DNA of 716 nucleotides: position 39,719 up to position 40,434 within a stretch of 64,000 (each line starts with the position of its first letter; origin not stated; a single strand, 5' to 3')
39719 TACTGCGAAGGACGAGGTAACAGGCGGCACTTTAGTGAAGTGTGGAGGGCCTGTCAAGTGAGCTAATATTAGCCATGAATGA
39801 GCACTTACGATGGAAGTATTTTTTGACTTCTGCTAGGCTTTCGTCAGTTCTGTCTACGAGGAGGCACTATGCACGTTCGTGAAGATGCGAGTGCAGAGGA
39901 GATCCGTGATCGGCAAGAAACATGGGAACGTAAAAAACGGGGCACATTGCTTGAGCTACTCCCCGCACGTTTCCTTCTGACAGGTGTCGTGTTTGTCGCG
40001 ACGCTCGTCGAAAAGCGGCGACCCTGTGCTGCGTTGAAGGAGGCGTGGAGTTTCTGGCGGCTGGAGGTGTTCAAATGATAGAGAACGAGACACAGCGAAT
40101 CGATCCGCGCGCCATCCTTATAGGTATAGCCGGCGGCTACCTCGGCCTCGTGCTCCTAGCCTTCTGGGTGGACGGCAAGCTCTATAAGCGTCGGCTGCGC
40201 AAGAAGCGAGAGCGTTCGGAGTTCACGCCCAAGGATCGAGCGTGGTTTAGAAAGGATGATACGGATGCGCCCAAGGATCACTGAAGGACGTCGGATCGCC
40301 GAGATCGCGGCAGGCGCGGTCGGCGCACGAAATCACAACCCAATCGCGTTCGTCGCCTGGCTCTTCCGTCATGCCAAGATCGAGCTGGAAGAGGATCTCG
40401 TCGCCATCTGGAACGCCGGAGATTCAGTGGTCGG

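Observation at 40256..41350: NlpC/P60 endopeptidase preceded by a paralog that has lost the catalytic cysteine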

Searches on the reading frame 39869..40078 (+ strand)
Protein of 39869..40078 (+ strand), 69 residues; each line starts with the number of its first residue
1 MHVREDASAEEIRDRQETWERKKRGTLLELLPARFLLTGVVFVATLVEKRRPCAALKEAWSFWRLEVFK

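Call 4: search_protein_families(library=pfam, proteins=[window:39869-40075:+], max_evalue=1)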
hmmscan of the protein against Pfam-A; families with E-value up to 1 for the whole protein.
seq(69 aa): 0 families

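Call 46: search_protein_families(library=ncbifam, proteins=[window:39869-40078:+], max_evalue=1)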
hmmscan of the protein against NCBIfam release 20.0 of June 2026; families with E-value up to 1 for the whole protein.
window:39869-40078:+ (69 aa): 0 families

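Call 75: search_protein_families(library=phrogs, proteins=[window:39869-40078:+], max_evalue=0.1)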
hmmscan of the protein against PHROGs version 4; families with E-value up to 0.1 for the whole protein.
window:39869-40078:+ (69 aa): 0 families
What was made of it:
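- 39869..40078 (+): TM1: 69-aa one-helix small protein. Its stop overlaps the TM2 start (ATGA at 40075-40078). No family hit (calls 4, 46, 75).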

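Call 76: search_protein_families(library=padloc, proteins=[window:39869-40078:+], max_evalue=0.1)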
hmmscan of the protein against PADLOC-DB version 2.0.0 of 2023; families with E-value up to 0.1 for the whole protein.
window:39869-40078:+ (69 aa): 1 family
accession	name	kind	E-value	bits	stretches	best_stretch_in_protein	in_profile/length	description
PDLC02599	DrmC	-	0.018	12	1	3-43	270-311/387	DrmC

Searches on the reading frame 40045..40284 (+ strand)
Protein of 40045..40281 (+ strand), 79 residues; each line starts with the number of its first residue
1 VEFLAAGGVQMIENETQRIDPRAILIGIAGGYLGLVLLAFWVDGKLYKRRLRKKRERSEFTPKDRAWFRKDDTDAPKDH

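Call 4: search_protein_families(library=pfam, proteins=[window:40045-40281:+], max_evalue=1)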
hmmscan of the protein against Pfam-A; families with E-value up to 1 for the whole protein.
seq(79 aa): 1 family
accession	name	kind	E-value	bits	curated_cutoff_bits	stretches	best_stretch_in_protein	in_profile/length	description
PF00556.25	LHC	-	0.095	13.4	23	1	18-39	6-28/39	Antenna complex alpha/beta subunit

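Call 46: search_protein_families(library=ncbifam, proteins=[window:40075-40284:+], max_evalue=1)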
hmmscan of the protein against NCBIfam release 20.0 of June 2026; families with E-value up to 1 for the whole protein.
window:40075-40284:+ (69 aa): 1 family
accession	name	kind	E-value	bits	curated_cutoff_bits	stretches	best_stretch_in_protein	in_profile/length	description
NF051874.1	PVV_CTERM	equivalog_domain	0.055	13.3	27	1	17-32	11-26/38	PVV-CTERM domain-containing choice-of-anchor G protein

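Call 75: search_protein_families(library=phrogs, proteins=[window:40075-40284:+], max_evalue=0.1)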
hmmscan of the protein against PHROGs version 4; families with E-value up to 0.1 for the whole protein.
window:40075-40284:+ (69 aa): 0 families

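Call 76: search_protein_families(library=padloc, proteins=[window:40075-40284:+], max_evalue=0.1)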
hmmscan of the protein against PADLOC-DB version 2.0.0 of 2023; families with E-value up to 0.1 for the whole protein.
window:40075-40284:+ (69 aa): 0 families
